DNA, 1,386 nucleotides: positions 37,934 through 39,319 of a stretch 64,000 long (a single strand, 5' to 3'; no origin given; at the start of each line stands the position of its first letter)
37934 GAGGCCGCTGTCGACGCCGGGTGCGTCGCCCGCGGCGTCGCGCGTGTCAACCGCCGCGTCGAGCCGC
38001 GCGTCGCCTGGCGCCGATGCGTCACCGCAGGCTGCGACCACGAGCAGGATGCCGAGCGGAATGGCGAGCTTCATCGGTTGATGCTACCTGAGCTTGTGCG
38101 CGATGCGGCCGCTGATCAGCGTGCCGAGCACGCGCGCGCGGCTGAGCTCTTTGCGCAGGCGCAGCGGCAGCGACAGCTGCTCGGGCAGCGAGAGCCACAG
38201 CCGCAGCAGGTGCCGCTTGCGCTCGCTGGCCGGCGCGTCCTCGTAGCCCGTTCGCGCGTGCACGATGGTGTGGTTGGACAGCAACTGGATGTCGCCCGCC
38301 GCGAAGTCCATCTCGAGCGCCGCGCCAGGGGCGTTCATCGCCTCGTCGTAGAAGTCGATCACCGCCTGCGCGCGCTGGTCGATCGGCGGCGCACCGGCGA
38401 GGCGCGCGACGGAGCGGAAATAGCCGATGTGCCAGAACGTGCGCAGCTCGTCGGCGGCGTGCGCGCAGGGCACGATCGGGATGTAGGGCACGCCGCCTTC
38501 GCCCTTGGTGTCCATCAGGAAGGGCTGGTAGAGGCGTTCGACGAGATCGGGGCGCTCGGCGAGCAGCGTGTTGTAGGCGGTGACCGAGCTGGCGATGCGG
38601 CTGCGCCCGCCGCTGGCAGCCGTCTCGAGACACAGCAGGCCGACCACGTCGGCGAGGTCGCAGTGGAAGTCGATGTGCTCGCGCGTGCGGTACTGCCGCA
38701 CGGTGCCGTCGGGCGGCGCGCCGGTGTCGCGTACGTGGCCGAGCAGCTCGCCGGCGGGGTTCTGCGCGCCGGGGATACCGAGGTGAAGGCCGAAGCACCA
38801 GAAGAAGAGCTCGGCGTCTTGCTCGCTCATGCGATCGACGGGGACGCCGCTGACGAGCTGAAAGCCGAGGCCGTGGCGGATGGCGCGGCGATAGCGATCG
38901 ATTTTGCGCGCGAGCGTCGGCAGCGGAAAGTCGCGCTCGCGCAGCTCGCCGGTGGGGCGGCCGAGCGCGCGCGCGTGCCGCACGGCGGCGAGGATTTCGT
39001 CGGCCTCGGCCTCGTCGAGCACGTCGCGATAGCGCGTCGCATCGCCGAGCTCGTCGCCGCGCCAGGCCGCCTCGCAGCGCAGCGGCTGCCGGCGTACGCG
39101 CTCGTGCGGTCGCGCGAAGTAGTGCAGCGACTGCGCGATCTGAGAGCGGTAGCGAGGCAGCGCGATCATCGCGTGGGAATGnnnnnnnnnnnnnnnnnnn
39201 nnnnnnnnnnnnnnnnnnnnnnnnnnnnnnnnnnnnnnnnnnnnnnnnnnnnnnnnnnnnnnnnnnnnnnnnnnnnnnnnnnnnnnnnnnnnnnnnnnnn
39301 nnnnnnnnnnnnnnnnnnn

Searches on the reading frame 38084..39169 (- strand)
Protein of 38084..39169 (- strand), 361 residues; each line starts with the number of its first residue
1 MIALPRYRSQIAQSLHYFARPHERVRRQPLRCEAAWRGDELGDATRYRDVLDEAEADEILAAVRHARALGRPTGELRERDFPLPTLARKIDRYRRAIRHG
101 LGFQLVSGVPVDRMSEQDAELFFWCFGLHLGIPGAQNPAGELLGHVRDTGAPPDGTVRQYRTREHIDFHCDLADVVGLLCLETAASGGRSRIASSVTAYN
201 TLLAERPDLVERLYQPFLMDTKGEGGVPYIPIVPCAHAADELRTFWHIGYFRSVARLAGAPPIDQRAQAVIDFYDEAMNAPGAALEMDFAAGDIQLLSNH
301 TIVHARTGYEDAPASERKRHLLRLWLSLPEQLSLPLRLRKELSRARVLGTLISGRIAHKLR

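Call 3: search_protein_families(library=pfam, proteins=[window:38084-39169:-], max_evalue=0.01)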
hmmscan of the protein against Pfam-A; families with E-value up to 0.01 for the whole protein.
window:38084-39169:- (361 aa): 1 family
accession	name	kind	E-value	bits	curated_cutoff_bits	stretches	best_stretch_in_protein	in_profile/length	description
PF02668.22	TauD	-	1.3e-31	110.9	27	1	77-325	10-267/267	Taurine catabolism dioxygenase TauD, TfdA family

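Call 4: search_protein_families(library=ncbifam, proteins=[window:38084-39169:-], max_evalue=0.01)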
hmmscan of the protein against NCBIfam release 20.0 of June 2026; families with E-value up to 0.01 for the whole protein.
window:38084-39169:- (361 aa): 2 families
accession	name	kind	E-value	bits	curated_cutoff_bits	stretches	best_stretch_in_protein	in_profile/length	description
NF049936.1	TriMthamethphnDioxTmpA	equivalog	5e-05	22.3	400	1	178-314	203-340/366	2-trimethylaminoethylphosphonate dioxygenase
TIGR02409.1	carnitine_bodg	equivalog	0.0011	18.1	414.75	1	265-321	288-347/366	gamma-butyrobetaine dioxygenase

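Call 12: find_homologous_proteins(query=window:38084-39169:-)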
Query window:38084-39169:- (361 aa): 5042 proteins with E <= 0.001 among 8000 candidates; the best 120 are listed.
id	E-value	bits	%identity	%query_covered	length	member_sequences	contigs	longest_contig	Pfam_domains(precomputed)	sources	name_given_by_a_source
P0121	1.2e-241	819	100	100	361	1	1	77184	PF02668.23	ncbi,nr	ncbi:MAG: TauD/TfdA family dioxygenase [Myxococcales bacterium]|nr:TauD/TfdA family dioxygenase [Myx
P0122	2.5e-169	581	72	98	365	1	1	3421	PF02668.23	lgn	-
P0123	3.9e-164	564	70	97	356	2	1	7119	PF02668.23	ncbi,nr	ncbi:MAG: TauD/TfdA family dioxygenase [Deltaproteobacteria bacterium]|nr:TauD/TfdA family dioxygena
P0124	1.6e-158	546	68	98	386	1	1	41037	PF02668.23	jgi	-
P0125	2.6e-155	535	66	99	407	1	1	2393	PF02668.23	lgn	-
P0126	1.2e-154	533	67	100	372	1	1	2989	PF02668.23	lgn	-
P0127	5.7e-153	527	69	97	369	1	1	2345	PF02668.23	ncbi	-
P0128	7.8e-152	524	67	98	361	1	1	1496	PF02668.23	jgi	jgi:hypothetical protein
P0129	2.0e-151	522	67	97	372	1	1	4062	PF02668.23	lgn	-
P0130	5.4e-150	517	68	95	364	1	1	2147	PF02668.23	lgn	-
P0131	1.1e-149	516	67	95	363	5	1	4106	PF02668.23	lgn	-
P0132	8.4e-149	514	66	95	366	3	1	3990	PF02668.23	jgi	jgi:hypothetical protein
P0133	2.8e-148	512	65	97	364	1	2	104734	PF02668.23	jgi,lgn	jgi:hypothetical protein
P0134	1.3e-147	510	67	94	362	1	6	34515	PF02668.23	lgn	-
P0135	1.3e-147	510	65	98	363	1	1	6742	PF02668.23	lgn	-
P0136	6.8e-147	507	66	96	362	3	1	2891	PF02668.23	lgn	-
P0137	1.7e-146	506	64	100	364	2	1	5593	PF02668.23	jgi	jgi:hypothetical protein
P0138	1.2e-139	484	61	98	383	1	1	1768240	PF02668.23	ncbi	ncbi:MAG: TauD/TfdA family dioxygenase [Polyangiaceae bacterium]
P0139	9.3e-136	471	61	98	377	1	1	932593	PF02668.23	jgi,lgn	-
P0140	9.6e-136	471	61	98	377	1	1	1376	PF02668.23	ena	-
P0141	1.6e-134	467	61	98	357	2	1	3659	PF02668.23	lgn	-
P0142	2.9e-134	466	61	99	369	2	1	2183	PF02668.23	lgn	-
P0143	8.3e-133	461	60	94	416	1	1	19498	PF02668.23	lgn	-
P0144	1.1e-132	461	57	99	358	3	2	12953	PF02668.23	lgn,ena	-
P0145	5.8e-132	458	57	97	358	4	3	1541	PF02668.23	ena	-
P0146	6.9e-132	458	58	98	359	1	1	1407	PF02668.23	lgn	-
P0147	3.1e-131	456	59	98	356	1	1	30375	PF02668.23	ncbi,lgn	-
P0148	5.3e-131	455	57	97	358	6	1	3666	PF02668.23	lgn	-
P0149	9.1e-131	454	57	98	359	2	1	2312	PF02668.23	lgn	-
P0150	7.2e-130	451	57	97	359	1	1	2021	PF02668.23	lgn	-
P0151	1.2e-129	451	57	98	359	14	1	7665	PF02668.23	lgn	-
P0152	2.1e-129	450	56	98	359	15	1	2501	PF02668.23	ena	-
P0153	2.3e-129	450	55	98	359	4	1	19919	PF02668.23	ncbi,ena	-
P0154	2.6e-129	449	57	98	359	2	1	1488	PF02668.23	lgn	-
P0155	5.1e-129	448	57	98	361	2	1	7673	PF02668.23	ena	-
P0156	7.1e-129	448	56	98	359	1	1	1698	PF02668.23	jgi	jgi:hypothetical protein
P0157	7.6e-129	448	56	98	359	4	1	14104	PF02668.23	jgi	jgi:hypothetical protein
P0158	1.1e-128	447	56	98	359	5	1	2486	PF02668.23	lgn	-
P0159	1.3e-128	447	57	98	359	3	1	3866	PF02668.23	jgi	-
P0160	1.6e-128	447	56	98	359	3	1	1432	PF02668.23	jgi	-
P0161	1.6e-128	447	55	98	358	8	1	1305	PF02668.23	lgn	-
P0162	1.6e-128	447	58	98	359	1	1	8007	PF02668.23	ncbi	-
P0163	1.7e-128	447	56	98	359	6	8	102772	PF02668.23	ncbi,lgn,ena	ncbi:MAG: TauD/TfdA family dioxygenase [Polyangiales bacterium]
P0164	2.2e-128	446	58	98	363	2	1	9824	PF02668.23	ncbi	-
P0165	2.5e-128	446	56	98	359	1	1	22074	PF02668.23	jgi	jgi:hypothetical protein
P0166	3.0e-128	446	57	98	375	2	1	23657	PF02668.23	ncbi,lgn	-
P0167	3.2e-128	446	56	98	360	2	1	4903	PF02668.23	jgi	jgi:hypothetical protein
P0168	5.7e-128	445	57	98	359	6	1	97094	PF02668.23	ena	-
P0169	7.3e-128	445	56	98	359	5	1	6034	PF02668.23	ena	-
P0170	7.5e-128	445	55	98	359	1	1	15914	PF02668.23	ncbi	-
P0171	1.0e-127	444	56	98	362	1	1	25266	PF02668.23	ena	-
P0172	1.9e-127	443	56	98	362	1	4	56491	PF02668.23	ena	-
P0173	2.2e-127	443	55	98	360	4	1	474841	PF02668.23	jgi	-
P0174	2.9e-127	443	54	98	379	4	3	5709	PF02668.23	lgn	-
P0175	3.3e-127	443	55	98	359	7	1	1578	PF02668.23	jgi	-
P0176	4.0e-127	442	56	98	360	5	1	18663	PF02668.23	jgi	jgi:hypothetical protein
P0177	4.7e-127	442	57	98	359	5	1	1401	PF02668.23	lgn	-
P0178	7.6e-127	441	56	98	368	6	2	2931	PF02668.23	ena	-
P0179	8.6e-127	441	55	98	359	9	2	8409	PF02668.23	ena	-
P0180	9.2e-127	441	57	98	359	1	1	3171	PF02668.23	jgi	jgi:hypothetical protein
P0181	2.3e-126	440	56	98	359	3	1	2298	PF02668.23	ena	-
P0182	2.4e-126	440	55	98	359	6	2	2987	PF02668.23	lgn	-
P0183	2.8e-126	439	55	98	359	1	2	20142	PF02668.23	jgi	jgi:hypothetical protein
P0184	2.8e-126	439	57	96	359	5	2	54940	PF02668.23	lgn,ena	-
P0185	3.9e-126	439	55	98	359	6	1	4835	PF02668.23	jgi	-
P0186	4.5e-126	439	56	98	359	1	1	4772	PF02668.23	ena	-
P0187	4.6e-126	439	55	98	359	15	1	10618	PF02668.23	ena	-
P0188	6.3e-126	438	55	98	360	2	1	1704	PF02668.23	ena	-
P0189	9.2e-126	438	56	98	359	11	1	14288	PF02668.23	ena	-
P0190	1.6e-125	437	55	98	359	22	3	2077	PF02668.23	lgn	-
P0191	2.0e-125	437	55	98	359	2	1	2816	PF02668.23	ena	-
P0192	4.2e-125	436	55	98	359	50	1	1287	PF02668.23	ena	-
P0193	4.3e-125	436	55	98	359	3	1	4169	PF02668.23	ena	-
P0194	5.4e-125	435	54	98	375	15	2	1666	PF02668.23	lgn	-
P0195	7.8e-125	435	55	98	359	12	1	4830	PF02668.23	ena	-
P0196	8.5e-125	435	55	98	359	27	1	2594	PF02668.23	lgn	-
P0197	1.2e-124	434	56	98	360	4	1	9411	PF02668.23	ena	-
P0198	1.4e-124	434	55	98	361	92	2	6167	PF02668.23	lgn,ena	-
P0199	1.4e-124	434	54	98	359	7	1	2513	PF02668.23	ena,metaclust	metaclust:\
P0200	1.4e-124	434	55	98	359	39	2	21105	PF02668.23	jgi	-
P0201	2.2e-124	433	55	98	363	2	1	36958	PF02668.23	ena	-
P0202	2.2e-124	433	55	98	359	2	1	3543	PF02668.23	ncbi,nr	ncbi:MAG: TauD/TfdA family dioxygenase [Deltaproteobacteria bacterium]|nr:TauD/TfdA family dioxygena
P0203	2.7e-124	433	55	98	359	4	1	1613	PF02668.23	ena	-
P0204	3.0e-124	433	54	98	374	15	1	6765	PF02668.23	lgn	-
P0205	3.0e-124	433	55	98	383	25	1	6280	PF02668.23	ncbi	-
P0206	4.0e-124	432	55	98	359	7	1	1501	PF02668.23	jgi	-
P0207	4.1e-124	432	54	98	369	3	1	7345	PF02668.23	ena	-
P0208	5.3e-124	432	54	98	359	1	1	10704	PF02668.23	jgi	-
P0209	6.0e-124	432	59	86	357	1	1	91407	PF02668.23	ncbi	-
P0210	6.9e-124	432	54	98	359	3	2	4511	PF02668.23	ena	-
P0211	7.0e-124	432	55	98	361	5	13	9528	PF02668.23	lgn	-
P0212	9.1e-124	431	55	98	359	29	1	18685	PF02668.23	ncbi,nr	ncbi:MAG: TauD/TfdA family dioxygenase [Myxococcales bacterium]|nr:TauD/TfdA family dioxygenase [Myx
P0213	1.0e-123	431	54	98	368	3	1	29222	PF02668.23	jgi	-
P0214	1.1e-123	431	54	98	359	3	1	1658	PF02668.23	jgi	jgi:hypothetical protein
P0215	1.2e-123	431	55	98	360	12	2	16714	PF02668.23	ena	-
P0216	1.4e-123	431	55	98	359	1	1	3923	PF02668.23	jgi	jgi:hypothetical protein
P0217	2.0e-123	430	54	98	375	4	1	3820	PF02668.23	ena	-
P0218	2.5e-123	430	55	98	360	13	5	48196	PF02668.23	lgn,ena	-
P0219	3.1e-123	429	55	98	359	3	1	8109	PF02668.23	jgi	jgi:hypothetical protein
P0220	3.3e-123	429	54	98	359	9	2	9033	PF02668.23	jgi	jgi:hypothetical protein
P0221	4.2e-123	429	55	98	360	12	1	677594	PF02668.23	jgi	-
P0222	4.9e-123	429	55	98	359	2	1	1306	PF02668.23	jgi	-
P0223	6.6e-123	428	52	98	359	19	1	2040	PF02668.23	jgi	-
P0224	7.4e-123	428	54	98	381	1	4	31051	PF02668.23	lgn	-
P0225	8.0e-123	428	54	98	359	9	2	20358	PF02668.23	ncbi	-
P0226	9.0e-123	428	60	92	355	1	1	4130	PF02668.23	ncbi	-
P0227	1.3e-122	427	54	98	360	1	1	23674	PF02668.23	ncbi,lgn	ncbi:MAG: TauD/TfdA family dioxygenase [Polyangiales bacterium]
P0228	1.7e-122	427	56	98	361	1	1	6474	PF02668.23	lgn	-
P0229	2.4e-122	427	55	98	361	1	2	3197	PF02668.23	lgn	-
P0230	2.4e-122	427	56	99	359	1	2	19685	PF02668.23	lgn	-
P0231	2.8e-122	426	58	99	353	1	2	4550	PF02668.23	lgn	-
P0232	3.1e-122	426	54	98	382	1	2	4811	PF02668.23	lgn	-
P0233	3.5e-122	426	54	98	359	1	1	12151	PF02668.23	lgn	-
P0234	5.3e-122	425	53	98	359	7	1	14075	PF02668.23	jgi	-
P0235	7.1e-122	425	55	98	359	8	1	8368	PF02668.23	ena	-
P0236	8.9e-122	425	54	99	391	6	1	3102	PF02668.23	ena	-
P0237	1.7e-121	424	58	95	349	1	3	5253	PF02668.23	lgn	-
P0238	2.0e-121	424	54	98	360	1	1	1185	PF02668.23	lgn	-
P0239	2.2e-121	423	55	98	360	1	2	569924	PF02668.23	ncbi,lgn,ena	-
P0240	2.3e-121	423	55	98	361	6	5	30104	PF02668.23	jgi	jgi:hypothetical protein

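Call 14: find_related_loci(query=A1, collection=genome_contigs, flank=10000)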
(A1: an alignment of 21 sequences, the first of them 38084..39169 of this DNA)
Query A1 (361 aa) in genome_contigs; peptide patterns used: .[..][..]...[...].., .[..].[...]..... (x = any residue, [..] = any of these).
203 stretches matched a pattern; 180 encode a relative of the query (tblastn E <= 1e-3); the best 80 are kept; 80 distinct loci.
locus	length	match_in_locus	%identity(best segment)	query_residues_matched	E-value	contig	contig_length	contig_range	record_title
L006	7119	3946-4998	70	7-357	9e-166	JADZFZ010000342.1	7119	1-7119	MAG: Deltaproteobacteria bacterium isolate SJ883 c_000000303956, whole genome shotgun sequence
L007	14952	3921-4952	68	4-348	5e-151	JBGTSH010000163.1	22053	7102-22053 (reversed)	MAG: Polyangiaceae bacterium isolate WDNA12_bin.27.orig NODE_1654_length_22053_cov_0.752486, whole genome shotgun sequen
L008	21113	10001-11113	61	7-361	2e-140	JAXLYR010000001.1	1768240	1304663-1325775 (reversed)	MAG: Polyangiaceae bacterium isolate STL-MYX18 C3.57.fa-1, whole genome shotgun sequence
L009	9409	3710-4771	57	7-361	7e-134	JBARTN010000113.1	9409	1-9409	MAG: Polyangiales bacterium isolate MFD12925_ilm_asm_bin34 k127_280056, whole genome shotgun sequence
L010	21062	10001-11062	57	7-361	4e-132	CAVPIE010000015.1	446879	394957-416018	MAG: uncultured delta proteobacterium isolate MFD09964.bin.1.42 genome assembly, contig: contig_53884, whole genome shot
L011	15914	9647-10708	55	7-361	1e-131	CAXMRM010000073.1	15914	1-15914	MAG: uncultured Myxococcota bacterium isolate 07C-BC-St05_bin.21.orig genome assembly, contig: k141_3790987, whole genom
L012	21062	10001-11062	57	7-361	3e-131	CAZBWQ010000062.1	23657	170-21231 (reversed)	MAG TPA_asm: uncultured Sandaracinaceae bacterium isolate binchicken_co176_246 genome assembly, contig: NODE_1087_length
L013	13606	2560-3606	56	7-356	3e-131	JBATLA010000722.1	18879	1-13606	MAG: Polyangiales bacterium isolate MFD10204_ilm_asm_bin16 k127_223373, whole genome shotgun sequence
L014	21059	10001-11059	56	7-360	6e-131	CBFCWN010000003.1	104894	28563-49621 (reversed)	MAG TPA_asm: uncultured Myxococcales bacterium isolate SRR22297272_binner123_Refined_7 genome assembly, contig: ERZ25654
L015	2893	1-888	68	66-361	8e-137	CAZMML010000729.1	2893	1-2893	MAG TPA_asm: uncultured Nannocystis sp. isolate binchicken_co118_275 genome assembly, contig: NODE_57914_length_2893_cov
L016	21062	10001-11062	57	7-361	1e-130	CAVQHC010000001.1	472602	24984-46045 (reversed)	MAG: uncultured delta proteobacterium isolate MFD09964.bin.1.233 genome assembly, contig: contig_10363, whole genome sho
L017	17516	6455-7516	58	7-361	7e-130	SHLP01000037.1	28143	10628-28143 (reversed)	MAG: Deltaproteobacteria bacterium isolate MetaBAT.bin.10 NODE_232_length_28143_cov_15.930682, whole genome shotgun sequ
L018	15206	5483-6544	55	7-361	1e-129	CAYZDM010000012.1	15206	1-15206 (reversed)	MAG TPA_asm: uncultured Sandaracinaceae bacterium isolate SRP155585_co1_222 genome assembly, contig: NODE_1920_length_15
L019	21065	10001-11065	56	5-360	2e-129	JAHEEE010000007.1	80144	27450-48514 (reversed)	MAG: Myxococcales bacterium isolate Ww259 NODE_166_length_80144_cov_6.777839, whole genome shotgun sequence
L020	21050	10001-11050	56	7-360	4e-129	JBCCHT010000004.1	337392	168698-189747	MAG: Myxococcota bacterium isolate P01_B01_bin.73 k141_3845469_length_337392_cov_34.9263, whole genome shotgun sequence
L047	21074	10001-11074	50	6-361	4e-121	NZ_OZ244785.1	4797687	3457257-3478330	MAG: Bacterioplanoides sp. isolate 1d998697-e58e-4f46-9b81-215a7e1dcb23 chromosome 1, complete sequence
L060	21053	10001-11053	51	7-356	9e-113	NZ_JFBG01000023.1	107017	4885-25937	Thioalkalivibrio sp. HK1 contig3092, whole genome shotgun sequence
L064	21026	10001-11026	53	7-350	1e-112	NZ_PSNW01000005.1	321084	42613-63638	Solimonas fluminis strain HR-BB HR-BB_5, whole genome shotgun sequence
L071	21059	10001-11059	50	6-357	3e-110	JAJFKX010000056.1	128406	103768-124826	MAG: Gammaproteobacteria bacterium isolate OFTM154 OFTM154_55, whole genome shotgun sequence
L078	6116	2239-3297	50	6-357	3e-108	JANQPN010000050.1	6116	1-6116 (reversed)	MAG: Wenzhouxiangellaceae bacterium isolate IP29b_bin.166 k99_396928, whole genome shotgun sequence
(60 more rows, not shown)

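Call 18: find_encoding_contigs(protein=P0124, flank=7000, max_places=1)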
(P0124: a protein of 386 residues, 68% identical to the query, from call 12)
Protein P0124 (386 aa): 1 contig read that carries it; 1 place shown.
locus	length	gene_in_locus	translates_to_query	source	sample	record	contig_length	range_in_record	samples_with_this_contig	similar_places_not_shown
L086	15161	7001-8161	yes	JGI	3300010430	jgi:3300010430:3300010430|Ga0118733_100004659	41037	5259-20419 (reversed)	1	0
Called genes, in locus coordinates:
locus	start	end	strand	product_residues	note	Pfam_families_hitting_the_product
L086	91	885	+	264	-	-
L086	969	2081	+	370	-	PF26146:PI-PLC_X, PF26178:Rv2075c_cat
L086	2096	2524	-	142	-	-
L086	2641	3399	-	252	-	PF14256:YwiC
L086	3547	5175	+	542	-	PF07626:PSD3, PF07637:PSD5, PF07631:PSD4, PF07627:PSCyt3, PF07624:PSD2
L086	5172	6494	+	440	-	PF07586:HXXSHH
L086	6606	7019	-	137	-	-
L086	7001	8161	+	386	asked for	PF02668:TauD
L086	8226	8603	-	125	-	PF00111:Fer2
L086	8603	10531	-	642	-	PF00012:HSP70, PF06723:MreB_Mbl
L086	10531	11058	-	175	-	PF00226:DnaJ, PF07743:HSCB_C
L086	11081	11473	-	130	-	PF01521:Fe-S_biosyn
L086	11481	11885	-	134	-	PF01592:NifU_N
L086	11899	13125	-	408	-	PF00266:Aminotran_5, PF01041:DegT_DnrJ_EryC1 (weak), PF01212:Beta_elim_lyase (weak)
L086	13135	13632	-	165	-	PF00376:MerR, PF13411:MerR_1, PF09278:MerR-DNA-bind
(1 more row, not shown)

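Call 19: find_encoding_contigs(protein=P0133, flank=7000, max_places=1)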
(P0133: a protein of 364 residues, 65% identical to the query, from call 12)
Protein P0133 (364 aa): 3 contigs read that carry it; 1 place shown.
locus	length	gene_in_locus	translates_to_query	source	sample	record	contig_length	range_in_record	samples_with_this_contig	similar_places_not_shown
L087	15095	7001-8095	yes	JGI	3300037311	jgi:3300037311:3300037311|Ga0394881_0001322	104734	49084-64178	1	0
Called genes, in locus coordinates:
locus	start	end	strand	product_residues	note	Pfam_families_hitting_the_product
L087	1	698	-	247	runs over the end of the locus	PF00188:CAP (weak)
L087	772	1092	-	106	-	PF00893:Multi_Drug_Res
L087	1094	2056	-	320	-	PF00248:Aldo_ket_red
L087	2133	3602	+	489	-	PF00224:PK, PF03328:HpcH_HpaI (weak), PF02887:PK_C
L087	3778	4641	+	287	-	PF01210:NAD_Gly3P_dh_N (weak), PF02737:3HCDH_N, PF03446:NAD_binding_2 (weak), PF00725:3HCDH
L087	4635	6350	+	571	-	PF07669:Eco57I, PF12950:TaqI_C (weak)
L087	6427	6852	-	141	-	-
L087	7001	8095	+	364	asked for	PF02668:TauD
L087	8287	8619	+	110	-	PF12840:HTH_20, PF01022:HTH_5 (weak)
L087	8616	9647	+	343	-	PF08327:AHSA1, PF10604:Polyketide_cyc2 (faint), PF08327:AHSA1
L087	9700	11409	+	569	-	PF00293:NUDIX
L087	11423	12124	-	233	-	PF01323:DSBA, PF13462:Thioredoxin_4 (faint)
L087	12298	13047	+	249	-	-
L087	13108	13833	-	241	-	PF00072:Response_reg, PF04397:LytTR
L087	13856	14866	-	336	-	PF06580:His_kinase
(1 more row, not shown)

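Call 20: find_encoding_contigs(protein=P0138, flank=7000, max_places=1)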
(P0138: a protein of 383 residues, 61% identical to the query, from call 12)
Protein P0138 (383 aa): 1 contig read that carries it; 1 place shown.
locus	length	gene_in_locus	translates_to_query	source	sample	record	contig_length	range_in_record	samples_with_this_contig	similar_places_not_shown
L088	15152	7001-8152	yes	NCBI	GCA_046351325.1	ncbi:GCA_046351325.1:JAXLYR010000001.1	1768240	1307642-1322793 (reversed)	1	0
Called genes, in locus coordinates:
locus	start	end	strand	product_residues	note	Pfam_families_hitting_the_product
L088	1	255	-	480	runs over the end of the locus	PF01225:Mur_ligase, PF08245:Mur_ligase_M, PF02875:Mur_ligase_C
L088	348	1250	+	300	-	-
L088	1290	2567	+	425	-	PF13380:CoA_binding_2, PF20181:DUF6544, PF21900:DUF6920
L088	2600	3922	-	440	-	-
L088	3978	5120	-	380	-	-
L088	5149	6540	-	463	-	PF00890:FAD_binding_2 (weak), PF01266:DAO (weak), PF01494:FAD_binding_3 (weak), PF05834:Lycopene_cycl, PF13450:NAD_binding_8 (faint), PF04820:Trp_halogenase (weak)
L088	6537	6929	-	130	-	-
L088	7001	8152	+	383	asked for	PF02668:TauD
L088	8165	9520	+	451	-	PF16697:Yop-YscD_cpl, PF00498:FHA, PF00158:Sigma54_activat, PF14532:Sigma54_activ_2, PF07728:AAA_5 (weak), PF25601:AAA_lid_14, PF02954:HTH_8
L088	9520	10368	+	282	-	-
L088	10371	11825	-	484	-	PF22842:Pel9A-like_beta_helix (weak), PF05048:NosD (faint), PF13229:Beta_helix (faint)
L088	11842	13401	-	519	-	-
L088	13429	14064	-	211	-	PF00440:TetR_N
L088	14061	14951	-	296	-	PF01734:Patatin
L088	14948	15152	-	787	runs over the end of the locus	PF00743:FMO-like, PF01266:DAO (weak), PF07992:Pyr_redox_2, PF13450:NAD_binding_8, PF13738:Pyr_redox_3, PF00106:adh_short, PF08659:KR (weak), PF13561:adh_short_C2, +1 more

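Call 23: find_encoding_contigs(protein=P0221, flank=7000, max_places=1)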
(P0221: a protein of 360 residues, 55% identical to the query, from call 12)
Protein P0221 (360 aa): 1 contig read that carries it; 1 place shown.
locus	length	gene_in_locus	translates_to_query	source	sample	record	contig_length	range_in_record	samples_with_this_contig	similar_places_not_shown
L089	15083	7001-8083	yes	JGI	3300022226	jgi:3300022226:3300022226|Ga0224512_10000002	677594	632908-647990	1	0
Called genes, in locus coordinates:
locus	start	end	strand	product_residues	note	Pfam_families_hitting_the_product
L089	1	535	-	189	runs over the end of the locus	PF00188:CAP (weak)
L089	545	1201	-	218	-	-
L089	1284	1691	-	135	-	PF04134:DCC1-like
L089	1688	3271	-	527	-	PF13570:Beta-prop_ACSF4 (faint), PF13360:PQQ_2 (weak)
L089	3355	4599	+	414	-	PF00685:Sulfotransfer_1 (weak), PF13469:Sulfotransfer_3, PF17784:Sulfotransfer_4 (weak)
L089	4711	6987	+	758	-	PF04879:Molybdop_Fe4S4, PF00384:Molybdopterin, PF01568:Molydop_binding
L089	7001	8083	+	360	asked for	PF02668:TauD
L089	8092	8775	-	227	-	PF01209:Ubie_methyltran, PF13489:Methyltransf_23, PF01135:PCMT (weak), PF01728:FtsJ (weak), PF13649:Methyltransf_25, PF13847:Methyltransf_31, PF08241:Methyltransf_11, PF08242:Methyltransf_12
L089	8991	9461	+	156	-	PF00691:OmpA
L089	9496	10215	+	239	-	PF01618:MotA_ExbB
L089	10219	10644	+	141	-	PF02472:ExbD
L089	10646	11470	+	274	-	PF13103:TonB_2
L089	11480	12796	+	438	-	PF04052:TolB_N (faint), PF26549:Tricorn_N, PF26550:Tricorn_2nd, PF26549:Tricorn_N, PF07676:PD40 (weak)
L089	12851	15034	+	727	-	PF12228:DUF3604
